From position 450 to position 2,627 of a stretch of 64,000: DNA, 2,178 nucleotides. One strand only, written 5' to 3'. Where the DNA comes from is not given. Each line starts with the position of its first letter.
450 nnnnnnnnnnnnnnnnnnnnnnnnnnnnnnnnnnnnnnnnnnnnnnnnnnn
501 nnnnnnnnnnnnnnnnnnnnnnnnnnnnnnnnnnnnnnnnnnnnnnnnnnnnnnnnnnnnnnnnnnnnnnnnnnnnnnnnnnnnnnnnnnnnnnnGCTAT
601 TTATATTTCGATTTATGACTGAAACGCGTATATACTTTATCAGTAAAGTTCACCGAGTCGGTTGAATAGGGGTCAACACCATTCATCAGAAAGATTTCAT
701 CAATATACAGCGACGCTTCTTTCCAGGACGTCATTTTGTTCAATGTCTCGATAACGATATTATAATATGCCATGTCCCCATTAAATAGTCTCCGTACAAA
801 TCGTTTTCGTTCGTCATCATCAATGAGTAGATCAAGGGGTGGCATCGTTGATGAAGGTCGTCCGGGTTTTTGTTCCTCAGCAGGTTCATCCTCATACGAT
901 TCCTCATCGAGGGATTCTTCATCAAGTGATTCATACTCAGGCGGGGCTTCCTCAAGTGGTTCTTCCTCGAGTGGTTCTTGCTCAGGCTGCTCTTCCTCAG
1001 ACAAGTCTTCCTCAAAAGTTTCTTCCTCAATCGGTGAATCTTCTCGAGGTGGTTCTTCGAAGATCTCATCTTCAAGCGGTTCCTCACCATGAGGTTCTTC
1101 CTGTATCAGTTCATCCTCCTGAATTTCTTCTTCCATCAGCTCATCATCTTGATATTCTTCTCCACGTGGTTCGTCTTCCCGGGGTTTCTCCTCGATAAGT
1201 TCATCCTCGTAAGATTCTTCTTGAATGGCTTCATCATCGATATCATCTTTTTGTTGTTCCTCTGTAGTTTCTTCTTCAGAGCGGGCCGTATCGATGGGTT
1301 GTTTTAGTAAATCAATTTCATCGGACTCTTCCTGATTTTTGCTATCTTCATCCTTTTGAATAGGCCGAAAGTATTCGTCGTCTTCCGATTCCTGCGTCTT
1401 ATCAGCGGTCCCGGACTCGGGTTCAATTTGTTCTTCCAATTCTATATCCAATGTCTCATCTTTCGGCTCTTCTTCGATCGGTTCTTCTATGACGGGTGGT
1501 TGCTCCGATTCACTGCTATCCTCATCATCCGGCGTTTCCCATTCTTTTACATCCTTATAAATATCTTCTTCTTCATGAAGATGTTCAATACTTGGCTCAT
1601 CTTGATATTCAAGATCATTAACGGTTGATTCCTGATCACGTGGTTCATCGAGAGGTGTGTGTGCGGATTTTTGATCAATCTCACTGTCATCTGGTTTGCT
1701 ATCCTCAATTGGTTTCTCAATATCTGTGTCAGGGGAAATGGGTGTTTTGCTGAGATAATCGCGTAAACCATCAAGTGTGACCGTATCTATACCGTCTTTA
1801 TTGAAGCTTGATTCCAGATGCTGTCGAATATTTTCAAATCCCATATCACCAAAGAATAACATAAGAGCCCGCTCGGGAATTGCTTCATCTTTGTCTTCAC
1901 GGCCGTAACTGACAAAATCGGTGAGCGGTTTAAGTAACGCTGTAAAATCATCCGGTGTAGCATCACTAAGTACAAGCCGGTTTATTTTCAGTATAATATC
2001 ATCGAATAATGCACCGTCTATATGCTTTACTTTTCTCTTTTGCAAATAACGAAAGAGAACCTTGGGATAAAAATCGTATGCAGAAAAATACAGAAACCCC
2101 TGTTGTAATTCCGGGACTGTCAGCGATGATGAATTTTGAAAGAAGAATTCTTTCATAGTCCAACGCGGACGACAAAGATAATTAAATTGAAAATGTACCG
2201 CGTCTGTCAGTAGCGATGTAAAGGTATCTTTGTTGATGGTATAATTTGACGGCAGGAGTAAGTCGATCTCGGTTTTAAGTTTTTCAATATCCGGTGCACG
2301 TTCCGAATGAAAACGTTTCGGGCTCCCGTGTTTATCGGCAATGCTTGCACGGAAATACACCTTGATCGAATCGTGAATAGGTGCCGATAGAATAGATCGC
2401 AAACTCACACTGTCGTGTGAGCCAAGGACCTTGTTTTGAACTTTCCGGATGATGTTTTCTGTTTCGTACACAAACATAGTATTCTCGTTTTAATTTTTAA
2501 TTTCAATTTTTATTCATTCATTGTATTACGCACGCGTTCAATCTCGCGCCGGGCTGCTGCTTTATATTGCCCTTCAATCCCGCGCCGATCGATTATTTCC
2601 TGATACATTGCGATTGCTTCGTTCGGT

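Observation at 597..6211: Poly-acidic disordered protein translationally coupled to obg and preceded by a 1230-aa TPR protein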

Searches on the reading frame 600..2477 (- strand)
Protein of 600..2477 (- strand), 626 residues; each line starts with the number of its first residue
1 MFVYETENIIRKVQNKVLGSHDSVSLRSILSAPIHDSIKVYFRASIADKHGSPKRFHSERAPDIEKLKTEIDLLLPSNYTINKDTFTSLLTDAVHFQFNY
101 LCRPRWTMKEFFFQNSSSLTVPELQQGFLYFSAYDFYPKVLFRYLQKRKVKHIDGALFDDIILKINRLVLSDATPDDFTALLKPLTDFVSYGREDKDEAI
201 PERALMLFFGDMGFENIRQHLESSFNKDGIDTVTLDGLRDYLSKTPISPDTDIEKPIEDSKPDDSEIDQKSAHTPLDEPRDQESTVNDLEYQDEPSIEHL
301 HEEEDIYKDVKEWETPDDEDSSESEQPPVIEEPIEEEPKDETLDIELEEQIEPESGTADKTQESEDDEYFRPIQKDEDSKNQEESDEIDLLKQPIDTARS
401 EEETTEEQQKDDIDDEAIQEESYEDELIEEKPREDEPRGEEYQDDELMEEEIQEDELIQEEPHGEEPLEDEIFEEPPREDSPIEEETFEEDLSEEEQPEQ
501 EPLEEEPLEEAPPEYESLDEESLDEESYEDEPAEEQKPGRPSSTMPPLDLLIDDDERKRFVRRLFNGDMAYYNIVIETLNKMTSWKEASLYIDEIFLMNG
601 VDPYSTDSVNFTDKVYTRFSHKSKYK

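Call 6: search_protein_families(library=pfam, proteins=[window:600-2477:-], max_evalue=1)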
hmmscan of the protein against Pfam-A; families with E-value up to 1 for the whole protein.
window:600-2477:- (626 aa): 1 family
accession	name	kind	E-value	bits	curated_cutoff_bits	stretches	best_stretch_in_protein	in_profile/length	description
PF06057.17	VirJ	-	0.17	12.2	22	1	206-258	5-58/191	Bacterial virulence protein (VirJ)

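Call 7: search_protein_families(library=ncbifam, proteins=[window:600-2477:-], max_evalue=1)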
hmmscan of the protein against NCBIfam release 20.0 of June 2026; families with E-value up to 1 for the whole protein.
window:600-2477:- (626 aa): 0 families

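Call 15: find_related_loci(query=A1, collection=genome_contigs, flank=6000)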
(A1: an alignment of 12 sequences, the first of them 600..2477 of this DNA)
Query A1 (626 aa) in genome_contigs; peptide patterns used: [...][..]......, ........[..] (x = any residue, [..] = any of these).
107 stretches matched a pattern; 73 encode a relative of the query (tblastn E <= 1e-3); 73 distinct loci.
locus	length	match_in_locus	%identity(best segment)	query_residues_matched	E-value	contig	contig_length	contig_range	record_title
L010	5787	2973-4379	69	1-626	2e-136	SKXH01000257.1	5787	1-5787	MAG: Bacteroidetes bacterium isolate CSSed162cmB_234 CSSed16-2cmB-69138, whole genome shotgun sequence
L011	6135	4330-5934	51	1-626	9e-121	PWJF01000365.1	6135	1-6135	MAG: Ignavibacteriales bacterium isolate CSSed10_136R1 CS-Sed10-C41602, whole genome shotgun sequence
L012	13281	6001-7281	64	1-625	6e-113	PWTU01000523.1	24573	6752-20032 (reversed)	MAG: Ignavibacteriales bacterium isolate CSSed11_208 CS-Sed11-C1872, whole genome shotgun sequence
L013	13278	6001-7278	60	1-626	1e-110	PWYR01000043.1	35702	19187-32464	MAG: Ignavibacteriales bacterium isolate T3Sed10_143 T3-Sed10-C1448, whole genome shotgun sequence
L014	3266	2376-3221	54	1-276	7e-98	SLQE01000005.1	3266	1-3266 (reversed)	MAG: Bacteroidetes bacterium isolate CSSed165cm_521R1 CSSed16-5cm-171861, whole genome shotgun sequence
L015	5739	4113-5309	31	2-626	7e-39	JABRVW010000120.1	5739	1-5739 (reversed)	MAG: Ignavibacterium sp. isolate MAG-04r c_000000003294, whole genome shotgun sequence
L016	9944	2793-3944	35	1-616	7e-39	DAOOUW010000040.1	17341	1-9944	MAG TPA_asm: Bacteroidota bacterium isolate AMR_MDS_2457 NODE_2247_length_17341_cov_16.292375, whole genome shotgun sequ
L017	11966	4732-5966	31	2-619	3e-38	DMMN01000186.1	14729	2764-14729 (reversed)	MAG TPA_asm: Bacteroidetes bacterium isolate UBA10030 contig_86178, whole genome shotgun sequence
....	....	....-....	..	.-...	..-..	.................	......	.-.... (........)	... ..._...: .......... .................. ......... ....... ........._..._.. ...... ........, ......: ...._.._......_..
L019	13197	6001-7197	30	2-626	1e-37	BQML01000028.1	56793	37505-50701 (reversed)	MAG: Bacteroidia bacterium HBSIN02 DNA, sequence028, whole genome shotgun sequence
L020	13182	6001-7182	29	2-624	2e-37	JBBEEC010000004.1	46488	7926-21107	MAG: Bacteroidota bacterium isolate LejiaF_53_86 Lejia_F_1137_length_46488_cov_53, whole genome shotgun sequence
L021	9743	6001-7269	26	1-619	1e-37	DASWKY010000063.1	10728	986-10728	MAG TPA_asm: Bacteroidota bacterium isolate SMAG_U2934 k141_3384300, whole genome shotgun sequence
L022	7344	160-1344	28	1-624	1e-36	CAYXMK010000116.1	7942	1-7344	MAG TPA_asm: uncultured Ignavibacteriaceae bacterium isolate binchicken_co274_38 genome assembly, contig: NODE_21871_len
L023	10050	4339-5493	30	2-620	1e-36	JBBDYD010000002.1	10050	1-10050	MAG: Bacteroidota bacterium isolate LejiaD_53_15 Lejia_D_10057_length_10050_cov_9, whole genome shotgun sequence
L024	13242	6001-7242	30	1-619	1e-36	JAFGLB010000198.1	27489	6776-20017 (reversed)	MAG: Bacteroidetes bacterium isolate Zod_Metabat.377 k87_12723145, whole genome shotgun sequence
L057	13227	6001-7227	31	1-619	1e-31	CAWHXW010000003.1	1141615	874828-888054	MAG: Ignavibacteriota bacterium isolate MFD01476.bin.1.150 genome assembly, contig: contig_39745, whole genome shotgun s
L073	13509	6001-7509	23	1-620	7e-23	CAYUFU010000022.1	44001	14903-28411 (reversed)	MAG TPA_asm: uncultured Chitinophagales bacterium isolate binchicken_co274_268 genome assembly, contig: NODE_2216_length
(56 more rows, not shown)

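Call 20: find_homologous_proteins(query=A1, max_evalue=0.001)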
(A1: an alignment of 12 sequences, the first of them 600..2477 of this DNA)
Query A1 (12 sequences) (626 aa, profile of the alignment): 30 proteins with E <= 0.001 among 8000 candidates.
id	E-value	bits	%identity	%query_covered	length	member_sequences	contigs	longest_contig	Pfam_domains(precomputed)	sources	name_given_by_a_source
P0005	3.0e-195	667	33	38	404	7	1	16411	-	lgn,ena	-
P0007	1.1e-192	659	30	42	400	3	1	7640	-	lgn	-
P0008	3.8e-192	657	30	51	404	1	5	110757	-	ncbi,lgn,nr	ncbi:MAG: hypothetical protein HBSIN02_19000 [Bacteroidia bacterium]|nr:MAG: hypothetical protein HB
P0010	1.0e-185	636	32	37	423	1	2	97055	-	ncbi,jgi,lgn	-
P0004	5.1e-184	630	33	38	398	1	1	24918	-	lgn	-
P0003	6.5e-169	581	62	42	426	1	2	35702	-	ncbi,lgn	-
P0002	9.5e-167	574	64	43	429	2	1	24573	-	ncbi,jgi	-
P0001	5.9e-158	545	70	39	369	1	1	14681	-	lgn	-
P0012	4.3e-151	522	100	100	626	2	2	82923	-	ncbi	-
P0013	7.4e-148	511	90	14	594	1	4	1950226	-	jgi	jgi:hypothetical protein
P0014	1.2e-147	511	51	61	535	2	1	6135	-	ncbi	-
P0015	2.6e-147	510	63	27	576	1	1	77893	-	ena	-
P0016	2.1e-145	503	55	60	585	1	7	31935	-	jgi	jgi:hypothetical protein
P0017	5.4e-139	482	69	39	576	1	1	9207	-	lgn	-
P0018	1.5e-138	481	69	47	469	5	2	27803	-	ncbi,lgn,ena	-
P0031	3.6e-40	157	29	25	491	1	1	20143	-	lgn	-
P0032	1.1e-26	112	27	39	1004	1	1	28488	-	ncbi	ncbi:MAG: hypothetical protein V1720_10225 [bacterium]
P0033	2.2e-25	108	25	37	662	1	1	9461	-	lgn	-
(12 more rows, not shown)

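Call 31: search_solved_structures(query=A1, max_evalue=10)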
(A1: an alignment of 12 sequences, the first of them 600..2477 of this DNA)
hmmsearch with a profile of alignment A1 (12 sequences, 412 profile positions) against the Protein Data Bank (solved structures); distinct sequences matched with E-value up to 10: 5.
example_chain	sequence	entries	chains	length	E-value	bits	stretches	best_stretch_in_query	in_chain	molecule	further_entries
2c0k_A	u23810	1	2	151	0.063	15.7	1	216-263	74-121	HEMOGLOBIN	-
5fi3_A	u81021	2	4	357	1.3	11.4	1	177-252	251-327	Tetrahydroalstonine synthase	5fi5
2wke_A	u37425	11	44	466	2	10.8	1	175-208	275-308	D-ALANYL-D-ALANINE CARBOXYPEPTIDASE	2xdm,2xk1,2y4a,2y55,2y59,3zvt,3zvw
3zcz_A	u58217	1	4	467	2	10.8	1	175-208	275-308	D-ALANYL-D-ALANINE CARBOXYPEPTIDASE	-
1w79_A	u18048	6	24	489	2.1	10.7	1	175-208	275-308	D-alanyl-D-alanine carboxypeptidase | D-ALANYL-D-ALANINE CARBOXYPEPTIDASE,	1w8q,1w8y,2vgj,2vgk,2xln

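Call 34: search_protein_representatives(alignment_id=A1)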
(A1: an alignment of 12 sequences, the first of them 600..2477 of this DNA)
Query: 12 sequences, 412 profile positions. Proteins with E-value up to 0.001 (for the whole library): 2185; up to 1e-10: 1265; up to 1e-30: 382. The best 150 are listed.
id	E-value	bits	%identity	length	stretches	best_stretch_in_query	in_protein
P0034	3.6e-154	530.4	-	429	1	1-406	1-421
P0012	1.4e-151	521.9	-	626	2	4-324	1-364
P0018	4.9e-139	480.6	-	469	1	4-411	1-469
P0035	2.0e-135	468.6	-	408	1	1-406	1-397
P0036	1.2e-134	466.2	-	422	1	1-408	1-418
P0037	5.1e-133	460.7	-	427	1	1-407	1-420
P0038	9.1e-133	459.9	-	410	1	1-406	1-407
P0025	3.0e-130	451.6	-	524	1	1-409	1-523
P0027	8.4e-130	450.1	-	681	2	4-338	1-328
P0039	1.4e-128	446.2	-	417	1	1-407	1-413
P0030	7.0e-125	433.9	-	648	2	4-299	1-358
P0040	1.1e-122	426.7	-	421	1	1-408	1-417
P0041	3.7e-121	421.7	-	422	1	1-410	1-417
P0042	7.1e-117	407.6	-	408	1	4-409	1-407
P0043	1.6e-115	403.1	-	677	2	4-336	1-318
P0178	7.4e-54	200.0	-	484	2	13-313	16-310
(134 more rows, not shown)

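Call 36: find_encoding_contigs(protein=P0032, flank=8000, max_places=2)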
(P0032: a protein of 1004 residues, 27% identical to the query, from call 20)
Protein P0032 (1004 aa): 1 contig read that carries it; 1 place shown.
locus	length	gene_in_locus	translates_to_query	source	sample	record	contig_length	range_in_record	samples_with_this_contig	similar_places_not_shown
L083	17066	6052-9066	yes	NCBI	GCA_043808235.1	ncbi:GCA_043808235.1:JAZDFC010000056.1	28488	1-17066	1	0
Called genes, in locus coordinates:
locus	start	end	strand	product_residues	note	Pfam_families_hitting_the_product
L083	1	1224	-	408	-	PF07953:Toxin_R_bind_N, PF13385:Laminin_G_3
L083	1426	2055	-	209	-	PF00072:Response_reg, PF00196:GerE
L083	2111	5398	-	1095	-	PF14870:PSII_BNR (faint), PF01839:FG-GAP (faint), PF13517:FG-GAP_3, PF07730:HisKA_3, PF02518:HATPase_c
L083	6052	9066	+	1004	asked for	-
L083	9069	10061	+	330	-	PF01018:GTP1_OBG, PF00025:Arf (faint), PF01926:MMR_HSR1, PF02421:FeoB_N, PF04670:Gtr1_RagA (faint)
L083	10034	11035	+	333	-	PF01032:FecCD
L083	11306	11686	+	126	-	PF01797:Y1_Tnp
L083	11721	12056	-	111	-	PF00037:Fer4 (weak), PF13237:Fer4_10 (faint), PF12838:Fer4_7 (weak), PF13187:Fer4_9 (weak)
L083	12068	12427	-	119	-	PF03745:DUF309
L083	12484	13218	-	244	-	PF04536:TPM_phosphatase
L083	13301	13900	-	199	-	PF04011:LemA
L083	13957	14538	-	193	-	-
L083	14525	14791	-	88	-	-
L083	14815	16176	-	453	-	PF05167:DUF711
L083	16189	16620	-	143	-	PF13740:ACT_6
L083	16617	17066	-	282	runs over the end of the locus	-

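Call 37: find_encoding_contigs(protein=P0033, flank=8000, max_places=2)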
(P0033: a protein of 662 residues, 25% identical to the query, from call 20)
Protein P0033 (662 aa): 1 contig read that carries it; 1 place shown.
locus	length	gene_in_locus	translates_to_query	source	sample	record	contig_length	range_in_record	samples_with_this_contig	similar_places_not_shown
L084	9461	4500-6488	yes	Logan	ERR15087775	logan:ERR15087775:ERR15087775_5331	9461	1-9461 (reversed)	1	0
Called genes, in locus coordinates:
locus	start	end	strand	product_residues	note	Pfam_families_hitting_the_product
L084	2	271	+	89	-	?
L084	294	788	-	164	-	PF01584:CheW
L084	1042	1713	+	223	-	PF01127:Sdh_cyt (weak)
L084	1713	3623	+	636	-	PF00890:FAD_binding_2, PF01266:DAO (faint), PF07992:Pyr_redox_2 (faint), PF02910:Succ_DH_flav_C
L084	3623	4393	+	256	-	PF13085:Fer2_3, PF13187:Fer4_9 (faint), PF13237:Fer4_10 (faint), PF13183:Fer4_8, PF12838:Fer4_7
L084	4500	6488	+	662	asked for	-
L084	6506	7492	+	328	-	PF01018:GTP1_OBG, PF01926:MMR_HSR1, PF02421:FeoB_N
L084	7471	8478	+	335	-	PF01032:FecCD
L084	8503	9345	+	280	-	PF01435:Peptidase_M48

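Call 38: find_encoding_contigs(protein=P0031, flank=8000, max_places=2)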
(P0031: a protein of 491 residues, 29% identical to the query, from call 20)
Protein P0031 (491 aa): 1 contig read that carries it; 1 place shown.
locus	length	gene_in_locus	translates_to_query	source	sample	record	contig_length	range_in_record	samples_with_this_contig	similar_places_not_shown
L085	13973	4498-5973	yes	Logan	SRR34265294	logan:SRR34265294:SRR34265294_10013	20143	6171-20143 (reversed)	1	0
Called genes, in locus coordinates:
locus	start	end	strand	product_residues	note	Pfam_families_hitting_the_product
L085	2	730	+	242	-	?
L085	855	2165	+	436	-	PF00691:OmpA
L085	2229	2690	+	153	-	PF00582:Usp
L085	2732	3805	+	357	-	PF00316:FBPase, PF18913:FBPase_C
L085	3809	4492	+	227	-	PF01694:Rhomboid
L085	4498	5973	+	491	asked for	-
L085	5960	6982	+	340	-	PF01018:GTP1_OBG, PF02421:FeoB_N, PF01926:MMR_HSR1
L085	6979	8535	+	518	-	-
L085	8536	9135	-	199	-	-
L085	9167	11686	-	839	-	PF09586:YfhO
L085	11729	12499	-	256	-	-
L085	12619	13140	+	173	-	PF05163:DinB (weak), PF04978:MST, PF12867:DinB_2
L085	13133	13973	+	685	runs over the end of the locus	PF03190:Thioredox_DsbH, PF13899:Thioredoxin_7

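Call 44: find_encoding_contigs(protein=P0178, flank=6000, max_places=2)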
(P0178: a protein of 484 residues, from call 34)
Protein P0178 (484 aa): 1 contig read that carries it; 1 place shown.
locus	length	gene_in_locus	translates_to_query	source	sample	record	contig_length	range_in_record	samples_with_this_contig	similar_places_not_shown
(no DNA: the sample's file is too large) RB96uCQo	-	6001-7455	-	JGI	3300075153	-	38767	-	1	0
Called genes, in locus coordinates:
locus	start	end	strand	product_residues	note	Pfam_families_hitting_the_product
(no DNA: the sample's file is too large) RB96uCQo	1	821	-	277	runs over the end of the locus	PF15418:DUF4625 (faint)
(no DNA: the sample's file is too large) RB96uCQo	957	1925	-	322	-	PF02163:Peptidase_M50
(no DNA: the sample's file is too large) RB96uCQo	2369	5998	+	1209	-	PF00515:TPR_1 (faint), PF07719:TPR_2 (faint), PF09976:TPR_21 (faint), PF13176:TPR_7 (faint), PF13424:TPR_12 (faint), PF13428:TPR_14 (faint), PF13174:TPR_6 (weak), PF12895:ANAPC3 (weak), +4 more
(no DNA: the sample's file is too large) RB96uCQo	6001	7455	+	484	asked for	-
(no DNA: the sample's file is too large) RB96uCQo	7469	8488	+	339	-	PF01018:GTP1_OBG, PF02421:FeoB_N, PF01926:MMR_HSR1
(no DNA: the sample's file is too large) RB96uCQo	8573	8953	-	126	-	-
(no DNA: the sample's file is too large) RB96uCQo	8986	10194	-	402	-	PF00817:IMS, PF11798:IMS_HHH (faint), PF21999:IMS_HHH_1 (weak), PF11799:IMS_C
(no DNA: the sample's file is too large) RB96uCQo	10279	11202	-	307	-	PF01904:DUF72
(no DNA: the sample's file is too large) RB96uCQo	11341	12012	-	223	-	PF01726:LexA_DNA_bind, PF00717:Peptidase_S24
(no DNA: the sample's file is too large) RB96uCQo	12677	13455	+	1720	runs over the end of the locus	PF15780:ASH (weak), PF22073:Cep192_D4, PF22544:HYDIN_VesB_CFA65-like_Ig (weak), PF22073:Cep192_D4 (weak), PF15780:ASH (weak), PF22073:Cep192_D4 (weak), PF00963:Cohesin, PF13860:FlgD_ig, +14 more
